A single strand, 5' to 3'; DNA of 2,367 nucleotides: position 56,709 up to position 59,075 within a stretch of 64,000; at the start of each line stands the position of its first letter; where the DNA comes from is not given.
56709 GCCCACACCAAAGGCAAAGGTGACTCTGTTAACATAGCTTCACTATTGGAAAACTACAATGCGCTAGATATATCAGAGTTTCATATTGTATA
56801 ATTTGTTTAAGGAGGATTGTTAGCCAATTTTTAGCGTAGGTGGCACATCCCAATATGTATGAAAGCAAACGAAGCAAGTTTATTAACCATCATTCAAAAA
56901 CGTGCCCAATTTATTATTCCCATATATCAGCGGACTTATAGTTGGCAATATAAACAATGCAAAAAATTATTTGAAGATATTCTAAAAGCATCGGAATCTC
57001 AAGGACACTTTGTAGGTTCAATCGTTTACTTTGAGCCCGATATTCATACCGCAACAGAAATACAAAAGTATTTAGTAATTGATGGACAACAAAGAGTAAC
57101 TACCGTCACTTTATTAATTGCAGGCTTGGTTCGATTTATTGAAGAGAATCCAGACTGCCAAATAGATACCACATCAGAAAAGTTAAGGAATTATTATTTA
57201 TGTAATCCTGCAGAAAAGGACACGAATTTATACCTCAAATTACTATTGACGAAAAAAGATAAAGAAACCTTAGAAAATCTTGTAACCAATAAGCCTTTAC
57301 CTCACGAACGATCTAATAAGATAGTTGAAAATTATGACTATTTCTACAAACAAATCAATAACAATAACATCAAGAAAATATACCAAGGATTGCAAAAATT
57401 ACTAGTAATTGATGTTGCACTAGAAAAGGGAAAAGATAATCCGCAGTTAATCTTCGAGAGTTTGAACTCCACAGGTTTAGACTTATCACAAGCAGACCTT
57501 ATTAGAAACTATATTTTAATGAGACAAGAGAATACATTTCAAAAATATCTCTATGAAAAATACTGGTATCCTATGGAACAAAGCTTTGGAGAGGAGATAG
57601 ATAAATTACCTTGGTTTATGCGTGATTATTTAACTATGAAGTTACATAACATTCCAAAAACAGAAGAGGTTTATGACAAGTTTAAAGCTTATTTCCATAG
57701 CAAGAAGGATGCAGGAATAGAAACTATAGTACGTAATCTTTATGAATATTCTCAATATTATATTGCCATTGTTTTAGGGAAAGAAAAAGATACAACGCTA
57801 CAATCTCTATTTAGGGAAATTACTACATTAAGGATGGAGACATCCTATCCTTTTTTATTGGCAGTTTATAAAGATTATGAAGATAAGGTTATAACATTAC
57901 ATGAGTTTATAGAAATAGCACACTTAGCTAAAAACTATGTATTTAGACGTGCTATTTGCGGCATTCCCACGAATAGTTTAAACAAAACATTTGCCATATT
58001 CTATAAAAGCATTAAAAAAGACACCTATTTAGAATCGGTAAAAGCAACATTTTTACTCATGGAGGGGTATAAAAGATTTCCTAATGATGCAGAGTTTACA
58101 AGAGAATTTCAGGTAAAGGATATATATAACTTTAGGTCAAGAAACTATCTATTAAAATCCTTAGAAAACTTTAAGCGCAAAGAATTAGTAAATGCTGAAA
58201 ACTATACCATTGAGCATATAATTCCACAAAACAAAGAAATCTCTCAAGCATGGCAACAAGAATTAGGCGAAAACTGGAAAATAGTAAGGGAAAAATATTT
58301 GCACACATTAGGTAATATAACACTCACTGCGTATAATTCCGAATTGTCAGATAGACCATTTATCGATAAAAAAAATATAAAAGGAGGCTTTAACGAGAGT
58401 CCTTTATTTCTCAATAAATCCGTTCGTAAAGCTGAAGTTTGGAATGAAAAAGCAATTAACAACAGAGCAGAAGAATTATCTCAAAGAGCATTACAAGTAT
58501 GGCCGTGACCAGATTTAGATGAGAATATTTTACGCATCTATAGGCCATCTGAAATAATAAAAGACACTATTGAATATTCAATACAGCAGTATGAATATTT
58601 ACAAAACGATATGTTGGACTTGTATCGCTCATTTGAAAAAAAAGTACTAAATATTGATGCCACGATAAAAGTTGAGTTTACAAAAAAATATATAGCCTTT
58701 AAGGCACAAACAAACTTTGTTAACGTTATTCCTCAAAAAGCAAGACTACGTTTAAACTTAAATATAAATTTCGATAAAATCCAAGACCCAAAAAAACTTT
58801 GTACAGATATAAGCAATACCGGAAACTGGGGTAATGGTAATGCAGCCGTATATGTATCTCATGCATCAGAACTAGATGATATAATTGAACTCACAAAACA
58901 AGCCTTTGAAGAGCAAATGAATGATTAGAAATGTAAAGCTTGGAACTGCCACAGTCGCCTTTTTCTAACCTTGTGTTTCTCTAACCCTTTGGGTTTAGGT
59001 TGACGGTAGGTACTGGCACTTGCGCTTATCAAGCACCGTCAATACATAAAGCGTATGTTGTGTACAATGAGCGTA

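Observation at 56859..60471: Defence-type pair next to mutL: GmrSD-like type IV restriction protein split from an in-frame C-terminal ORF by a single TGA, plus a dGTPase-like HD protein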

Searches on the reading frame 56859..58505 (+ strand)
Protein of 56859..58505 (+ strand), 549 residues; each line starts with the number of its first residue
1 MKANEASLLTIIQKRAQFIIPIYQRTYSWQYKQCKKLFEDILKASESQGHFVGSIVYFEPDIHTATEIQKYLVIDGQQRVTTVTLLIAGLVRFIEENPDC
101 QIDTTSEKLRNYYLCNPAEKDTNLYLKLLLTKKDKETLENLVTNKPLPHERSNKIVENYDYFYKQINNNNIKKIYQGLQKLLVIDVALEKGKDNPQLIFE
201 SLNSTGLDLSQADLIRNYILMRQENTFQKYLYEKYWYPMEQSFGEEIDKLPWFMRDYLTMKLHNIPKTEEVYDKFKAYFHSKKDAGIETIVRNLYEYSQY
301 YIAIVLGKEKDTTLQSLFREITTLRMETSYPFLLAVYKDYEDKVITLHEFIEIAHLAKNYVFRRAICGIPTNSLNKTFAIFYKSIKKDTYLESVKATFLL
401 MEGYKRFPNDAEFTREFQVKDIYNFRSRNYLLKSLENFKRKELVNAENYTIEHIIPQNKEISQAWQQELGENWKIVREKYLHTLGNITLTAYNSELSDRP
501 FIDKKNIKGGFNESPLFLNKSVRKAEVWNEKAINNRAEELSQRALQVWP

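Call 5: search_protein_families(library=pfam, proteins=[window:56859-58505:+], max_evalue=0.01)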
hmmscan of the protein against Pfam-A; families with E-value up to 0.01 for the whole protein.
window:56859-58505:+ (549 aa): 2 families
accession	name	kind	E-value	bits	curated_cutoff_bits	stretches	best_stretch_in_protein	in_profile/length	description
PF03235.19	GmrSD_N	-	2.2e-36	126.3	33.2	1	10-219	3-198/199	GmrSD restriction endonuclease, N-terminal domain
PF07510.16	GmrSD_C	-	4.4e-21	75.7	23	1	408-542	2-137/138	GmrSD restriction endonucleases, C-terminal domain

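Call 6: search_protein_families(library=ncbifam, proteins=[window:56859-58505:+], max_evalue=0.01)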
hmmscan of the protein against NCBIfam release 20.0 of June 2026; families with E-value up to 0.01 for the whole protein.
window:56859-58505:+ (549 aa): 0 families

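Call 7: search_protein_families(library=padloc, proteins=[window:56859-58505:+], max_evalue=0.01)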
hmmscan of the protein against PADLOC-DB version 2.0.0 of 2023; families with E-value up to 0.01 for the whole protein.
window:56859-58505:+ (549 aa): 27 families (the best 25 are shown)
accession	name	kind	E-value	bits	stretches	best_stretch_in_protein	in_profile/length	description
PDLC02693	Orf5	-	5.3e-172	571.6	1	11-548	2-542/543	Orf5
PDLC02702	Orf5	-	2.4e-95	318.4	1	17-549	2-542/543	Orf5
PDLC04157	HEC-06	-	7.7e-69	230.7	1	6-549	12-556/558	-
PDLC04155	HEC-06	-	7.5e-66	220.8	1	8-549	12-559/562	-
PDLC04154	HEC-06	-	1.7e-64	216.5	1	2-548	8-564/569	-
PDLC02700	Orf5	-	1.1e-49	167.7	1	15-548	9-555/555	Orf5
PDLC02687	Orf5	-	7.3e-49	164.9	1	1-532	1-542/543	Orf5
PDLC02695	Orf5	-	3.2e-40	136.1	2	1-387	3-431/601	Orf5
PDLC02691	Orf5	-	6.7e-35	118.7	1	16-548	19-579/579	Orf5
PDLC02701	Orf5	-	8.5e-31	105.1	2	6-307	8-337/596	Orf5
PDLC03655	mREase_IV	-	4e-25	86.4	2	168-436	205-480/629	Type IV methyl-directed restriction enzyme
PDLC02692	Orf5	-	7.9e-25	85.6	1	15-548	5-556/558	Orf5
PDLC02696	Orf5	-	2.5e-22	77.5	2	19-116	2-101/558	Orf5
PDLC02686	Orf5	-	5e-22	76.1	1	2-545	4-563/566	Orf5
PDLC04156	HEC-06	-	1.9e-21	74.3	1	14-548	17-560/562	-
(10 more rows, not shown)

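Call 19: search_solved_structures(query=window:56859-58505:+, max_evalue=0.01)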
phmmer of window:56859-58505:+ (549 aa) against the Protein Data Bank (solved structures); distinct sequences matched with E-value up to 0.01: 3.
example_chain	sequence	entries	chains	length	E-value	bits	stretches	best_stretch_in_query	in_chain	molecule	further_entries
9jfl_B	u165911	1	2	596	6.6e-12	48.2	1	17-254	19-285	DUF262 domain-containing protein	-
6jiv_D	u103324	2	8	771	5.9e-05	25.2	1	18-90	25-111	SspE protein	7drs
7drr_D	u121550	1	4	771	0.00039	22.6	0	18-89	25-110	SspE protein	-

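Call 46: search_protein_representatives(protein=window:56859-58505:+)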
Query: 549 residues. Proteins with E-value up to 0.001 (for the whole library): 16785; up to 1e-10: 7907; up to 1e-30: 2333. The best 150 are listed.
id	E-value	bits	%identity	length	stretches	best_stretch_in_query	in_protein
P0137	1.0e-181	621.8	61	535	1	37-549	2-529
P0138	5.0e-178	609.6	53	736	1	1-548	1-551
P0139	1.3e-170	585.1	50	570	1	1-548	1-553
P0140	2.0e-170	584.5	51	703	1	1-548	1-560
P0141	2.8e-165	567.5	50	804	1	1-548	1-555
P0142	2.0e-164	564.7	49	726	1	1-549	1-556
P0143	1.1e-161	555.6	47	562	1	1-548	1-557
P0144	3.5e-161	554.0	47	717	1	1-549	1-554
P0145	1.4e-158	545.4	48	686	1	1-549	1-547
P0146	2.0e-157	541.6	48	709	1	1-548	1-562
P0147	9.1e-157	539.4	47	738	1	1-548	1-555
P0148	1.8e-153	528.6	45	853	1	1-549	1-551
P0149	1.9e-153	528.5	47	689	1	10-548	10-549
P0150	3.5e-153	527.6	49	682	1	1-549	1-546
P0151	8.2e-153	526.4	46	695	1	1-548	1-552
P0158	1.7e-148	512.1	44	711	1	1-548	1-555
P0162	7.2e-147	506.8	46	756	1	2-549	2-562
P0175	1.4e-140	486.0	46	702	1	1-548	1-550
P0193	2.3e-132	458.9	41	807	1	1-548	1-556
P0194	5.0e-132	457.8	45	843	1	2-548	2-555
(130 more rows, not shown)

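Call 48: search_protein_families(library=pfam, proteins=[P0138, P0142, P0144, P0146, P0147, P0158, P0162, P0175, P0193, P0194], max_evalue=0.001)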
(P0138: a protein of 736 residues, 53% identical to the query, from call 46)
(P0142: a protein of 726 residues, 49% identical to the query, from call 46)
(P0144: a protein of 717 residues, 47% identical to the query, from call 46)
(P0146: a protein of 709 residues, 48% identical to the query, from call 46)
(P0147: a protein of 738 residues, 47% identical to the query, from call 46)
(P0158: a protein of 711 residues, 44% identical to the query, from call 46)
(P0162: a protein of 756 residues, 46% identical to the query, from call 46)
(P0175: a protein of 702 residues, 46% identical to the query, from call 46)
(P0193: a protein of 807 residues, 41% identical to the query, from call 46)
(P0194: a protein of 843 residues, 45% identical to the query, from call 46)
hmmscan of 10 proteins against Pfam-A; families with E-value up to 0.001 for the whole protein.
P0138 (736 aa): 2 families
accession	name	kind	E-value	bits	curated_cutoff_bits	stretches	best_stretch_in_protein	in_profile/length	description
PF03235.19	GmrSD_N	-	3.3e-35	122.4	33.2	1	9-220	2-198/199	GmrSD restriction endonuclease, N-terminal domain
PF07510.16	GmrSD_C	-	5.8e-23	81.8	23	1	410-543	1-135/138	GmrSD restriction endonucleases, C-terminal domain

P0142 (726 aa): 2 families
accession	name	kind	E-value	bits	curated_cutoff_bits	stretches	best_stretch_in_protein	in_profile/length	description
PF03235.19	GmrSD_N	-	9.4e-35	121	33.2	1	9-224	2-199/199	GmrSD restriction endonuclease, N-terminal domain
PF07510.16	GmrSD_C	-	3e-24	85.9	23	1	415-549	2-137/138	GmrSD restriction endonucleases, C-terminal domain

P0144 (717 aa): 2 families
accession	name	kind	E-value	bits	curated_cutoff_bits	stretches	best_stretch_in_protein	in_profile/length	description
PF03235.19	GmrSD_N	-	5.6e-35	121.7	33.2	1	10-221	3-198/199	GmrSD restriction endonuclease, N-terminal domain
PF07510.16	GmrSD_C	-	1.9e-25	89.8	23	1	412-547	1-137/138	GmrSD restriction endonucleases, C-terminal domain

P0146 (709 aa): 2 families
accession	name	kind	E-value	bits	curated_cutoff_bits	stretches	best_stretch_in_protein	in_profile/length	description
PF03235.19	GmrSD_N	-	3e-37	129.1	33.2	1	11-222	4-198/199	GmrSD restriction endonuclease, N-terminal domain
PF07510.16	GmrSD_C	-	3.3e-23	82.5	23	1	422-556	2-137/138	GmrSD restriction endonucleases, C-terminal domain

P0147 (738 aa): 3 families
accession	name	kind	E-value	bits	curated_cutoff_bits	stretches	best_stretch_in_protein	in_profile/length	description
PF03235.19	GmrSD_N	-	1e-32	114.3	33.2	1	10-224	3-198/199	GmrSD restriction endonuclease, N-terminal domain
PF07510.16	GmrSD_C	-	5.4e-22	78.6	23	1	415-549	2-137/138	GmrSD restriction endonucleases, C-terminal domain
PF14088.11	DUF4268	-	7.7e-20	71.8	27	1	589-726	1-138/140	Domain of unknown function (DUF4268)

P0158 (711 aa): 2 families
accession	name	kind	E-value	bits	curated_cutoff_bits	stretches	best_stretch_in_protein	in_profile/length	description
PF03235.19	GmrSD_N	-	4.7e-36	125.2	33.2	1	11-224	4-198/199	GmrSD restriction endonuclease, N-terminal domain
PF07510.16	GmrSD_C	-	6.7e-23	81.6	23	1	414-549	1-137/138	GmrSD restriction endonucleases, C-terminal domain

P0162 (756 aa): 2 families
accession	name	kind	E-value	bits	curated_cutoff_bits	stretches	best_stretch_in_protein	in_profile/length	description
PF03235.19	GmrSD_N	-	6.1e-33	115.1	33.2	1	10-223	3-198/199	GmrSD restriction endonuclease, N-terminal domain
PF07510.16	GmrSD_C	-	1.6e-23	83.5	23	1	421-555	2-137/138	GmrSD restriction endonucleases, C-terminal domain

P0175 (702 aa): 2 families
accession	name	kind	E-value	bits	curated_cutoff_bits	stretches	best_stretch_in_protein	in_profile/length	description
PF03235.19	GmrSD_N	-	2e-37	129.7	33.2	1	11-217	4-198/199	GmrSD restriction endonuclease, N-terminal domain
PF07510.16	GmrSD_C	-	7.2e-26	91.2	23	1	407-543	1-136/138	GmrSD restriction endonucleases, C-terminal domain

P0193 (807 aa): 2 families
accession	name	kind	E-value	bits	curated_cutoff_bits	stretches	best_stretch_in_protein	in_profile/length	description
PF03235.19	GmrSD_N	-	1.4e-35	123.7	33.2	1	10-223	3-198/199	GmrSD restriction endonuclease, N-terminal domain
PF07510.16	GmrSD_C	-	6.3e-24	84.9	23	1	413-550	1-137/138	GmrSD restriction endonucleases, C-terminal domain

P0194 (843 aa): 4 families
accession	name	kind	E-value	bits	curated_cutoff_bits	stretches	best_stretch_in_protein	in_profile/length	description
PF03235.19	GmrSD_N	-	2e-34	119.9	33.2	1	10-225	3-198/199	GmrSD restriction endonuclease, N-terminal domain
PF07510.16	GmrSD_C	-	1.6e-24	86.8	23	1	414-549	2-137/138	GmrSD restriction endonucleases, C-terminal domain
PF14088.11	DUF4268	-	2.5e-19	70.1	27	1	587-717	1-139/140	Domain of unknown function (DUF4268)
PF14267.11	DUF4357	-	1.8e-09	37.8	38.4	1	786-828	1-47/54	Domain of unknown function (DUF4357)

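Call 50: search_protein_families(library=phrogs, proteins=[window:56859-58505:+], max_evalue=0.01)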
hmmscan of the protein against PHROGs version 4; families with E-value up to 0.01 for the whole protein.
window:56859-58505:+ (549 aa): 3 families
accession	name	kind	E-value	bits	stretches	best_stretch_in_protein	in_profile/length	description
phrog_21165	-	unknown function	6.1e-47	161.8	1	3-548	7-566/567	-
phrog_1583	-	unknown function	5.5e-12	46.1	1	10-226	28-180/417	-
phrog_2598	-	unknown function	0.00033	20.9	1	8-222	37-182/352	-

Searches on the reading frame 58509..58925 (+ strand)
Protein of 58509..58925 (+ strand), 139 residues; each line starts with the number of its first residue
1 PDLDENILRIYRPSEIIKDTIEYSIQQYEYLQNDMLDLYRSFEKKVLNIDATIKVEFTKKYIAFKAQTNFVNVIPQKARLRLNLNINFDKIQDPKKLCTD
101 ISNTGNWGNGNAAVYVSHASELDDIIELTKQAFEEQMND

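Call 5: search_protein_families(library=pfam, proteins=[window:58509-58925:+], max_evalue=0.01)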
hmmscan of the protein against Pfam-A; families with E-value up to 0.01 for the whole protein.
window:58509-58925:+ (139 aa): 1 family
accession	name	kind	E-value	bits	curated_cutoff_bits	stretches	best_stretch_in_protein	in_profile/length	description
PF18899.5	DUF5655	-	1.5e-14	54.4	24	1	33-135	10-108/109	Domain of unknown function (DUF5655)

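Call 6: search_protein_families(library=ncbifam, proteins=[window:58509-58925:+], max_evalue=0.01)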
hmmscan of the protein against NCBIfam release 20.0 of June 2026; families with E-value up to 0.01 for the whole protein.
window:58509-58925:+ (139 aa): 0 families

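Call 7: search_protein_families(library=padloc, proteins=[window:58509-58925:+], max_evalue=0.01)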
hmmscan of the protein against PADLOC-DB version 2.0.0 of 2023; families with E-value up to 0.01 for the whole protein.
window:58509-58925:+ (139 aa): 2 families
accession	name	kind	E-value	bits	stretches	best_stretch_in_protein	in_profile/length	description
PDLC04945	PDC-S18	-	1.8e-24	84.6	1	27-133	194-301/302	-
PDLC04946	PDC-S18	-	1.3e-19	68.5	1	26-136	211-323/365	-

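Call 20: search_solved_structures(query=window:58509-58925:+, max_evalue=10)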
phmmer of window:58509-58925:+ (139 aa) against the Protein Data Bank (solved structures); distinct sequences matched with E-value up to 10: 1.
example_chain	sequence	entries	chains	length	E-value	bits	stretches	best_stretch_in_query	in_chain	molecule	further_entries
3dpl_C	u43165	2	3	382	0.68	13.1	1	79-133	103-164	Cullin-5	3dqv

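Call 35: predict_structure(alignment_id=A1)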
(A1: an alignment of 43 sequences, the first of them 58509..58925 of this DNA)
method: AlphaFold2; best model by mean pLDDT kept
length: 139 residues; sequences in the alignment: 43
mean_pLDDT: 87.4   pTM: 0.77
mean pLDDT of the five models: 87.4, 87.0, 86.9, 86.8, 86.4
residues with pLDDT >= 90: 94; 70-90: 24; 50-70: 14; < 50: 7
segments of 3 or more residues with pLDDT < 50: 13-19
pLDDT, mean of each block of 10 residues (from residue 1): 71 51 83 96 98 93 93 95 94 96 73 96 98 88
secondary structure, 60 per line:
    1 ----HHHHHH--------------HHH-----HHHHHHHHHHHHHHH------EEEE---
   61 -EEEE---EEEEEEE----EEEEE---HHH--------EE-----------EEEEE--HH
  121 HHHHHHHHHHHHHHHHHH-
elements in order: H5-10 H33-47 E54-57 E62-65 E69-75 E80-84 E112-116 H119-138

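Call 38: fold_search(model_id=the predicted structure, library=pdb)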
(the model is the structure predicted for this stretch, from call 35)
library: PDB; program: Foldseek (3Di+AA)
matches with E <= 10: 285; with E <= 0.001: 0
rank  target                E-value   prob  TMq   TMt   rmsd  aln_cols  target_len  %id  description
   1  2fki_MODEL_1_A        5.6e-02  0.91  0.43  0.48   4.9       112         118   12  NMR Structure of Protein yjbR from Escherichia coli; Northeast Structural Genomics Consortium Target ER226 (released 2006-02-28)
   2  6itu_A                5.2e-01  0.08  0.17  0.16  10.7        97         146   10  Crystal Structure of the GULP1 PTB domain-APP peptide complex (released 2019-08-14)
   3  4x7r_A                8.0e-01  0.18  0.22  0.07   5.7        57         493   12  Crystal structure of S. aureus TarM G117R mutant in complex with Fondaparinux, alpha-GlcNAc-glycerol and UDP (released 2015-02-25)
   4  2p0d                  8.0e-01  0.10  0.21  0.26  11.9       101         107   10  ArhGAP9 PH domain in complex with Ins(1,4,5)P3 (released 2007-03-27)
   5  2vgr_A                8.5e-01  0.28  0.39  0.28   6.6       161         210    5  Structure of the WT-Phycoerythrobilin Synthase PebS from the Cyanophage P-SSM2 in Complex with the bound Substrate Bil (released 2008-08-05)
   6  4wac                  8.5e-01  0.15  0.22  0.07   9.8        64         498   12  Crystal Structure of TarM (released 2015-02-25)
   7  3a5i_B                9.0e-01  0.07  0.22  0.12   9.2       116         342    9  Structure of the cytoplasmic domain of FlhA (released 2010-03-09)
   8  6fco_C                9.6e-01  0.28  0.27  0.30   6.7        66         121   14  Structural and functional characterisation of Frataxin (FXN) like protein from Chaetomium thermophilum (released 2019-01-23)
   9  6oux_A                9.6e-01  0.13  0.25  0.11  14.4       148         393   11  Structure of SMUL_1544, a decarboxylase from Sulfurospirillum multivorans (released 2019-06-05)
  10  2vgr_C                1.0e+00  0.16  0.35  0.25   7.1       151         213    5  Structure of the WT-Phycoerythrobilin Synthase PebS from the Cyanophage P-SSM2 in Complex with the bound Substrate Bil (released 2008-08-05)
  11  4dx9_Y                1.0e+00  0.03  0.17  0.18  15.4       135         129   13  ICAP1 in complex with integrin beta 1 cytoplasmic tail (released 2013-01-09)
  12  5ohs_A                1.1e+00  0.60  0.22  0.05   0.9        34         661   12  A GH31 family sulfoquinovosidase mutant D455N in complex with pNPSQ (released 2018-08-08)
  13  5ohs_D                1.1e+00  0.60  0.22  0.05   0.9        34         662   12  A GH31 family sulfoquinovosidase mutant D455N in complex with pNPSQ (released 2018-08-08)
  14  3fkd_A                1.1e+00  0.13  0.30  0.16   6.4       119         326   12  The crystal structure of L-threonine-O-3-phosphate decarboxylase from Porphyromonas gingivalis (released 2009-02-03)
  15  2f7l_A                1.2e+00  0.06  0.18  0.08  12.0       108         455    7  Crystal structure of Sulfolobus tokodaii phosphomannomutase/phosphoglucomutase (released 2006-12-05)
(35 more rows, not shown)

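Call 50: search_protein_families(library=phrogs, proteins=[window:58509-58925:+], max_evalue=0.01)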
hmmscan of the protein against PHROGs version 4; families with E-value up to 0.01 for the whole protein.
window:58509-58925:+ (139 aa): 0 families

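Call 52: search_solved_structures(query=A1, max_evalue=5)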
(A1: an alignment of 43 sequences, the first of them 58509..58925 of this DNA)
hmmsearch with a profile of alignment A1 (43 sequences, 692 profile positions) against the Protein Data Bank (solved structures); distinct sequences matched with E-value up to 5: 16.
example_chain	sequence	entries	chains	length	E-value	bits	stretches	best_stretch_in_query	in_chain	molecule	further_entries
9jfl_B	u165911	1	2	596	3.9e-21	78.2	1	10-552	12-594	DUF262 domain-containing protein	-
6jiv_D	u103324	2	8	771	5e-11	44.8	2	17-98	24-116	SspE protein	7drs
7drr_D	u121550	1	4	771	6.6e-10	41.1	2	17-98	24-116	SspE protein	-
20yv_A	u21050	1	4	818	2.7e-09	39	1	15-117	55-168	DUF262 domain-containing protein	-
20yw_A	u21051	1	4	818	3.6e-08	35.3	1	15-117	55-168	DUF262 domain-containing protein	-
3s3z_A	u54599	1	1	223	0.00053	21.6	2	486-534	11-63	Tandem Cyanovirin-N Dimer CVN2L10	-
2v75_A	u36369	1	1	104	0.18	13.2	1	350-420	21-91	NUCLEAR POLYADENYLATED RNA-BINDING PROTEIN NAB2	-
2jps_A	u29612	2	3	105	0.18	13.2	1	350-420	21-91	Nuclear polyadenylated RNA-binding protein NAB2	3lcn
3lhc_A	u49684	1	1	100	0.3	12.4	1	487-545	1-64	Cyanovirin-N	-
2pys_A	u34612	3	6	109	0.31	12.4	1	487-547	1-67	Cyanovirin-N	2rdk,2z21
4j4c_A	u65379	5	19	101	0.44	11.9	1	487-536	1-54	Cyanovirin-N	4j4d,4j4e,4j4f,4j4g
1iiy_A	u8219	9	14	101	0.49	11.7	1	487-535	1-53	CYANOVIRIN-N | PROTEIN (CYANOVIRIN-N)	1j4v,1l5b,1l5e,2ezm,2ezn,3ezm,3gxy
1lom_A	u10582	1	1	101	0.53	11.6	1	487-534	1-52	Cyanovirin-N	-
2rp3_A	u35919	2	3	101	0.64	11.4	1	487-535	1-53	Cyanovirin-N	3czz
3kuq_A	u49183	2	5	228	0.74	11.2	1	356-406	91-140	Rho GTPase-activating protein 7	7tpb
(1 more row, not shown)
